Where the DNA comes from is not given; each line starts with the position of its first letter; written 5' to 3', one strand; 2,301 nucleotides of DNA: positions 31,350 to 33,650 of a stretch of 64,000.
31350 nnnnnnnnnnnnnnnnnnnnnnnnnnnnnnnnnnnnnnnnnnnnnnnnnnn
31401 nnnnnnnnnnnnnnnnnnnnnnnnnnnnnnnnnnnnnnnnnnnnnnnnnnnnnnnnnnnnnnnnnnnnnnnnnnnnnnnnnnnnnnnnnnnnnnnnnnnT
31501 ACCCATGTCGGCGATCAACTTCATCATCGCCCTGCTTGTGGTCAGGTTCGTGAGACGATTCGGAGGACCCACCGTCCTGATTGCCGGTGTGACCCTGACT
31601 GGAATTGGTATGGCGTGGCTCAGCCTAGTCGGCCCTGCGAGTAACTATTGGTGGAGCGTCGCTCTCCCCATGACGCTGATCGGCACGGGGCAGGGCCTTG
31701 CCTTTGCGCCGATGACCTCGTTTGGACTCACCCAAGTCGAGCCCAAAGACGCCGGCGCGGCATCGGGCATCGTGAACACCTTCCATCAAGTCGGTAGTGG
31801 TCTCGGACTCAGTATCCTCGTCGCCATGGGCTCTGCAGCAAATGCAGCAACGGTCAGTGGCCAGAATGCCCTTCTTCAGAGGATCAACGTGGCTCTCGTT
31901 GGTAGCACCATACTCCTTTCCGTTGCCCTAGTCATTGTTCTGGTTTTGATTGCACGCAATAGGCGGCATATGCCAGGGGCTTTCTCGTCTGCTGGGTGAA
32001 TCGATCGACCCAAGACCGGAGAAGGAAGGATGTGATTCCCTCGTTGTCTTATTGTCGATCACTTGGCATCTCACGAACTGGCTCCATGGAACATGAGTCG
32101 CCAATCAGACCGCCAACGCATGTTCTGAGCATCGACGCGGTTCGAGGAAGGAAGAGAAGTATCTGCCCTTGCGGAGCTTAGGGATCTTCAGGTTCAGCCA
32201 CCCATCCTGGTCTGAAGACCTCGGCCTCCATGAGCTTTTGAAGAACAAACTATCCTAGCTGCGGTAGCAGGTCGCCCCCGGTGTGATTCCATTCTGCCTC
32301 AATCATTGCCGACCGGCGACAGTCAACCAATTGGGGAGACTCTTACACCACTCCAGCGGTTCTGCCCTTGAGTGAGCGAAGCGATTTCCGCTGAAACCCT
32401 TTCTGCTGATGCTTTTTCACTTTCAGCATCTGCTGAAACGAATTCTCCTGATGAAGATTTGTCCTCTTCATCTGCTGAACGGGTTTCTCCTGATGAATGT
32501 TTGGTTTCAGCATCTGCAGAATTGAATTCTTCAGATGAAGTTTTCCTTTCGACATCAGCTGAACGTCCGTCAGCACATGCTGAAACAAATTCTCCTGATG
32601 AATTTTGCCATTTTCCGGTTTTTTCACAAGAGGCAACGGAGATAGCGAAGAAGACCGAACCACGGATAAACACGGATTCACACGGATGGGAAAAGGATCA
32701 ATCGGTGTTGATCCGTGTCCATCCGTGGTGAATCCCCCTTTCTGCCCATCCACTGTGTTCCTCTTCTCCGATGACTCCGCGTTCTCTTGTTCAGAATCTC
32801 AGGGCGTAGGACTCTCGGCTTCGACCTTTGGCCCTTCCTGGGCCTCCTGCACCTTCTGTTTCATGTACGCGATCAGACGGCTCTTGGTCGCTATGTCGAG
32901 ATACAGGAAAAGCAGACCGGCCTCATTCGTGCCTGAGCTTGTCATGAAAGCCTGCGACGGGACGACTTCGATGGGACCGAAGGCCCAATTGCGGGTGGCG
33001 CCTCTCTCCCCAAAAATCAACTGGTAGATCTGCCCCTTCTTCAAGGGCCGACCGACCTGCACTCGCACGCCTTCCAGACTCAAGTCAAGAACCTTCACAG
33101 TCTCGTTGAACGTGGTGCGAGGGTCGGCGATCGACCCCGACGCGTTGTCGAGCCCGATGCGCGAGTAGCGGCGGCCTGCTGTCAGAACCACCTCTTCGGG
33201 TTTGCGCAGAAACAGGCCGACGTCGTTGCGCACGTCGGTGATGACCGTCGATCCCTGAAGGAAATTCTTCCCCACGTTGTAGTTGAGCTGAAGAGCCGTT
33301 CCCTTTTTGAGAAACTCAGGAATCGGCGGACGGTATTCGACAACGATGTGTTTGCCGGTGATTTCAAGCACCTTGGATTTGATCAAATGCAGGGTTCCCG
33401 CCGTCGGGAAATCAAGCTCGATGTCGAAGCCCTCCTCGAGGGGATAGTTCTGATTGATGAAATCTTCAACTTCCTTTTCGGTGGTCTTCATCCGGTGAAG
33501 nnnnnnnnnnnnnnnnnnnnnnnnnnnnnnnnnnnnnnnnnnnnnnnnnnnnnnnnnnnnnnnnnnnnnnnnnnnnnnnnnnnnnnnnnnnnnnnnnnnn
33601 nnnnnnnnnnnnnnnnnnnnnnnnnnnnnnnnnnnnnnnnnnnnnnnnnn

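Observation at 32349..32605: Degenerate minisatellite with a palindromic core in every unit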

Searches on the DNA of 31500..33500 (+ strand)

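Call 4: search_rna_families(source=window, start=31500, end=33500, threshold=evalue, max_evalue=10, show_alignments=3)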
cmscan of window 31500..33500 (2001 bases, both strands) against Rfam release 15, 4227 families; matches with E-value up to 10: 8.
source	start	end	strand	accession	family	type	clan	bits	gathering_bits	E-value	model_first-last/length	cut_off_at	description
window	32528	32604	+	RF00320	snoZ185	Gene; snRNA; snoRNA; CD-box;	-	20.6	50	0.26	1-86/86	no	Small nucleolar RNA Z185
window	32659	32731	+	RF01555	TB9Cs3H1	Gene; snRNA; snoRNA; HACA-box;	-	17.5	45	5.1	1-68/68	no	Trypanosomatid snoRNA TB9Cs3H1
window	32530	32603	+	RF00137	SNORD83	Gene; snRNA; snoRNA; CD-box;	-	17.3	35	7.3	1-78/78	no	Small nucleolar RNA SNORD83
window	32173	32300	+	RF00744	mir-361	Gene; miRNA;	-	17.2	70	4.1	1-71/71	no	mir-361 microRNA precursor family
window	32658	32735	+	RF03704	MIR4380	Gene; miRNA;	-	16.8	83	6.5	1-82/82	no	MIR4380 microRNA precursor family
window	32652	32745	+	RF00690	MIR408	Gene; miRNA;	-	14.6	64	4.5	1-126/126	no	MIR408 microRNA precursor family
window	32129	32168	-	RF01716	PhotoRC-I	Cis-reg;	-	13.1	45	4.1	1-44/44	no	PhotoRC-I RNA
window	32893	32918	-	RF01977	HOTAIRM1_3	Gene; lncRNA;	-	13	37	5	1-59/59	no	HOX antisense intergenic RNA myeloid 1 conserved region 3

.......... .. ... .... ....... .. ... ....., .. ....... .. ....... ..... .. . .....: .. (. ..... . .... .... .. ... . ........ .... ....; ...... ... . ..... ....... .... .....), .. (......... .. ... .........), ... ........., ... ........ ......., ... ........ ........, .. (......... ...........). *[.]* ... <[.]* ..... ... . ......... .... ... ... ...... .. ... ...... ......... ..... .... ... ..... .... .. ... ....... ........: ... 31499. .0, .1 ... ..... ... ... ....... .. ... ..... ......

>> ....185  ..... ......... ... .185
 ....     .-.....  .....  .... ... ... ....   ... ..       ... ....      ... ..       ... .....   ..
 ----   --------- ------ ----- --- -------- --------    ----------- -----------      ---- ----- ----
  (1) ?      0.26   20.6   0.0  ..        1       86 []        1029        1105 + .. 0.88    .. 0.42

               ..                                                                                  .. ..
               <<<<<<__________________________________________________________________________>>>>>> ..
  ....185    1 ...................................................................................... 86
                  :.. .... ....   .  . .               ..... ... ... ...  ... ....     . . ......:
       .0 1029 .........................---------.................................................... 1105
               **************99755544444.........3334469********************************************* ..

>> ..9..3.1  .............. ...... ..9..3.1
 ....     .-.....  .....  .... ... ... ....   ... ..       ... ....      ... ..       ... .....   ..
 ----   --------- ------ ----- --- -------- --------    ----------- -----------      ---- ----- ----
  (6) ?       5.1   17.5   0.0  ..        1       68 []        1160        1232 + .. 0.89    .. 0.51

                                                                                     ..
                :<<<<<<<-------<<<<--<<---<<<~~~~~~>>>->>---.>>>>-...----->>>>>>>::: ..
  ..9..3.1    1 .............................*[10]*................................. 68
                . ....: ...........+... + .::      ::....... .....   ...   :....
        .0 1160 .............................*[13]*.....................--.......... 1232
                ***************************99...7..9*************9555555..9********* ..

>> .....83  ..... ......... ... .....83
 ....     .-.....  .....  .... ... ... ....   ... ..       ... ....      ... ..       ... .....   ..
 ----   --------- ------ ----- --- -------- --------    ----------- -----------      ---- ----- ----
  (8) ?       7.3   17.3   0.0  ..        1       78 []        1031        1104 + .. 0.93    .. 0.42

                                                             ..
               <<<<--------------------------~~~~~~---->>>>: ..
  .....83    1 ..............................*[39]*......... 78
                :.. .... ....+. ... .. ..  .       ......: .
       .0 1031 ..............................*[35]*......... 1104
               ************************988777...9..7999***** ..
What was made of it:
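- No Rfam family matches (call 4). No Rfam match (call 4).
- Tried and rejected: A permissive Rfam scan gave only sub-threshold snoRNA/miRNA noise and no hammerhead hit (call 4).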

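Call 24: search_dna_similar(query=window:32000-32800:+, collection=plasmids, mode=distant, max_evalue=0.01)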
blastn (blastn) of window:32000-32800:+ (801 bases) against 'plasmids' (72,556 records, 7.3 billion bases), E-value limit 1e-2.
Records with a match: 44; places in all: 69; records where one place covers at least 80% of the query: 0.
Best place of each record, by identity: 80-90% 36; 60-80% 8.
By first word of the organism name: Rhizobium 8; Sinorhizobium 6; Azospirillum 6; Paracoccus 4; Sulfitobacter 4; Novosphingobium 3; Sphingomonas 3; Pseudomonas 2; Ensifer 2; Methylobacterium 2; and 4 more.
By predicted mobility (MOB-suite, as given by PLSDB): non-mobilizable 24; conjugative 14; mobilizable 6.
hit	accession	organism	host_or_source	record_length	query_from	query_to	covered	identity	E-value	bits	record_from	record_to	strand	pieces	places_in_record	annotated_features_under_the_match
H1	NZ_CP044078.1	Paracoccus yeei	Homo sapiens,clinical isolate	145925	111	198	11%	72.7%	1e-3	52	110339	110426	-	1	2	none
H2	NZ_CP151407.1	Azonexus hydrophilus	metagenomic assembly,groundwater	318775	111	186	9%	75.0%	1e-3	53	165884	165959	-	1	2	IS256 family transposase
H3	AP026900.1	Novosphingobium sp. MBES04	-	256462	111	186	9%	75.0%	1e-3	53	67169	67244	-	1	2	IS256 family transposase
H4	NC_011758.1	Methylorubrum extorquens CM4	-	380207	140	208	9%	78.6%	1e-4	56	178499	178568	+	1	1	IS256-like element ISMex14 family transposase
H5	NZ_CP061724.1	Pseudomonas putida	a feces sample of migratory birds origin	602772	134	194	8%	82.0%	3e-6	62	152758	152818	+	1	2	IS256 family transposase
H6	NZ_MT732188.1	Pseudomonas aeruginosa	-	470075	134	194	8%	82.0%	3e-6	62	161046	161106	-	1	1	IS256 family transposase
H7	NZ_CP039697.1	Novosphingobium sp. EMRT-2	cell,freshwater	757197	137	199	8%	77.8%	1e-3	52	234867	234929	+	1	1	IS256 family transposase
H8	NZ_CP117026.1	Sphingomonas hankookensis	Pure isolate,Tap water (bathroom)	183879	137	199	8%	77.8%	1e-3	52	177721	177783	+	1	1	IS256 family transposase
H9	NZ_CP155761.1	Sphingomonas parapaucimobilis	Chinese cabbage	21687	137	199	8%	77.8%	1e-3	52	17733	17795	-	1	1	IS256 family transposase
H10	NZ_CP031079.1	Paracoccus yeei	Homo sapiens,single cell,eye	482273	134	192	7%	81.4%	3e-5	58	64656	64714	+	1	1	none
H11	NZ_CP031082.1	Paracoccus yeei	Homo sapiens,single cell,eye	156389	134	192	7%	81.4%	3e-5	58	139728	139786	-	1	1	none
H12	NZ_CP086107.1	Skermanella mucosa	single cell,crude oil contaminated ...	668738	137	194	7%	79.3%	1e-3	52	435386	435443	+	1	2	IS256 family transposase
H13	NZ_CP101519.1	Ensifer adhaerens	cell cuture,rhizosphere soil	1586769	133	186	7%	83.3%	3e-5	58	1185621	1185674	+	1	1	none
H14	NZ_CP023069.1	Sinorhizobium sojae CCBAU 05684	G.max,nodule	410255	134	186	7%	83.0%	1e-4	56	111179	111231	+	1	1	none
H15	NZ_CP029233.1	Sinorhizobium fredii CCBAU 45436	Glycine max,cell culture,plant root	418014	134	186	7%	83.0%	1e-4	56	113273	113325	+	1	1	none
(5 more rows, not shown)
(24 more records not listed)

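Call 25: search_dna_similar(query=window:32000-32800:+, collection=phages, mode=distant, max_evalue=0.01)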
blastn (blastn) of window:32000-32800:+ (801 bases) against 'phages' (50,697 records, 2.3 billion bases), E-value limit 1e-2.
No match.

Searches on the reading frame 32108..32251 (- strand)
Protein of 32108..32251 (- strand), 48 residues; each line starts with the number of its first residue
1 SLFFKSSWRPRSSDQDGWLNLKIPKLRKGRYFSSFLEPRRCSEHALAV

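Call 28: search_dna_similar(query=window:32108-32251:-, collection=plasmids, mode=protein, max_rows=10)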
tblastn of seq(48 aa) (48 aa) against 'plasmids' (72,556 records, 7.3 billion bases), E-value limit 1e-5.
Records with a match: 158; places in all: 216; records where one place covers at least 80% of the query: 156.
Best place of each record, by identity: 60-80% 3; <60% 155.
By first word of the organism name: Sinorhizobium 33; Rhizobium 32; Pseudomonas 12; Sphingobium 11; Sphingopyxis 7; Bradyrhizobium 7; Novosphingobium 6; Microvirga 6; Methylorubrum 4; Shinella 4; and 22 more.
By predicted mobility (MOB-suite, as given by PLSDB): conjugative 78; non-mobilizable 58; mobilizable 22.
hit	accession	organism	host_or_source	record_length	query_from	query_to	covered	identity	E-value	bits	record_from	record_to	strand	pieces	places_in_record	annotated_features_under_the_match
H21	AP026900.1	Novosphingobium sp. MBES04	-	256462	5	47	90%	59.1%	6e-7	50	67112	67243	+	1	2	IS256 family transposase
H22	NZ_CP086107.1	Skermanella mucosa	single cell,crude oil contaminated ...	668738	2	48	98%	52.1%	3e-6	48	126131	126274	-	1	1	none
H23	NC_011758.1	Methylorubrum extorquens CM4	-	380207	4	47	92%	55.6%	1e-6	49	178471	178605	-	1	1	IS256-like element ISMex14 family transposase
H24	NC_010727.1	Methylorubrum populi BJ001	-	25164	4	47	92%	55.6%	1e-6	49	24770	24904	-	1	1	IS256-like element ISMex14 family transposase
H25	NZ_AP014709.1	Methylobacterium aquaticum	-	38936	4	47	92%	55.6%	1e-6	49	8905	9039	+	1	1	IS256-like element ISMex14 family transposase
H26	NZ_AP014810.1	Methylorubrum populi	-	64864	4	47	92%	55.6%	1e-6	49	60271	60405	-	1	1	IS256-like element ISMex14 family transposase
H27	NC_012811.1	Methylorubrum extorquens AM1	-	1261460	4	47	92%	55.6%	1e-6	49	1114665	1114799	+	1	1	none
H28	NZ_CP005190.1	Sphingobium sp. MI1205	-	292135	4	46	90%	56.8%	7e-7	50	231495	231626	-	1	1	none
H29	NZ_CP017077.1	Novosphingobium resinovorum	single cell,soil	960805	4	46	90%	56.8%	8e-7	50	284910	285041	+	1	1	none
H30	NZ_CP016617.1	Microvirga ossetica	Vicia alpestris,cell culture,nodules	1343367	4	46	90%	56.8%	9e-7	49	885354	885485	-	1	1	none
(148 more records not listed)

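Call 30: get_annotated_region(hit=H23, flank=1800)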
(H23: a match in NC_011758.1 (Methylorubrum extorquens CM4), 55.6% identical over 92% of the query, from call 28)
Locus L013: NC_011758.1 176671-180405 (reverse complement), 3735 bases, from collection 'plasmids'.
description: Methylorubrum extorquens CM4 plasmid pCMU01, complete sequence
organism: Methylorubrum extorquens CM4 (NCBI taxid 440085)
taxonomy: Bacteria; Pseudomonadota; Alphaproteobacteria; Hyphomicrobiales; Methylobacteriaceae; Methylorubrum; Methylorubrum extorquens; Methylorubrum extorquens CM4
host: -; source: -; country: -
typing (MOB-suite, as given by PLSDB): conjugative; replicon rep_cluster_4; relaxase MOBQ; mating-pair formation MPF_I
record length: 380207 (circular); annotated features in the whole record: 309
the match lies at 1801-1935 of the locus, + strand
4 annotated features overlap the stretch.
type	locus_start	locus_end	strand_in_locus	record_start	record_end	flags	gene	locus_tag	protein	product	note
CDS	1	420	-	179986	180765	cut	-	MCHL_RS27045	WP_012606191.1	hypothetical protein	-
CDS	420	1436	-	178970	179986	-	-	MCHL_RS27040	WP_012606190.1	zincin-like metallopeptidase domain-containing protein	-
CDS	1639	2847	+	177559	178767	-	-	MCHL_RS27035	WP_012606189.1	IS256-like element ISMex14 family transposase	GO:0006313 - DNA transposition [Evidence IEA]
CDS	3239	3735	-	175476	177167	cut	-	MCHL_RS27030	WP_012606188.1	methyl-accepting chemotaxis protein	GO:0007165 - signal transduction [Evidence IEA]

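Call 36: search_protein_families(library=pfam, proteins=[window:32108-32251:-], max_evalue=1)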
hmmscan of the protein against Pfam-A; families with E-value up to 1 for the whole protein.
seq(48 aa): 1 family
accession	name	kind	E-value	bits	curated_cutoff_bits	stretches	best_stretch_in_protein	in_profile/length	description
PF00872.24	Transposase_mut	-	0.0016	17.8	21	1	16-46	73-103/379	Transposase, Mutator family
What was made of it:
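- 32051..32366 (-): Remnant of an IS256-family insertion sequence. It keeps the left terminal inverted repeat, the leader and roughly the first 117 codons of the transposase. It has two internal deletions of about 60 nt (removing the start codon) and 79 nt, plus frameshifts, and is truncated at its 3' side about 50 nt from the MFS stop codon. Its outer end (about 32366) lies 15 nt from the first repeat unit. Pfam Transposase_mut, E 0.002, below threshold because it is a fragment (call 36).
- On IS256 family (flanking remnant only): Pfam PF00872 at E 0.002, below the gathering score because only about 45 residues align (call 36).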
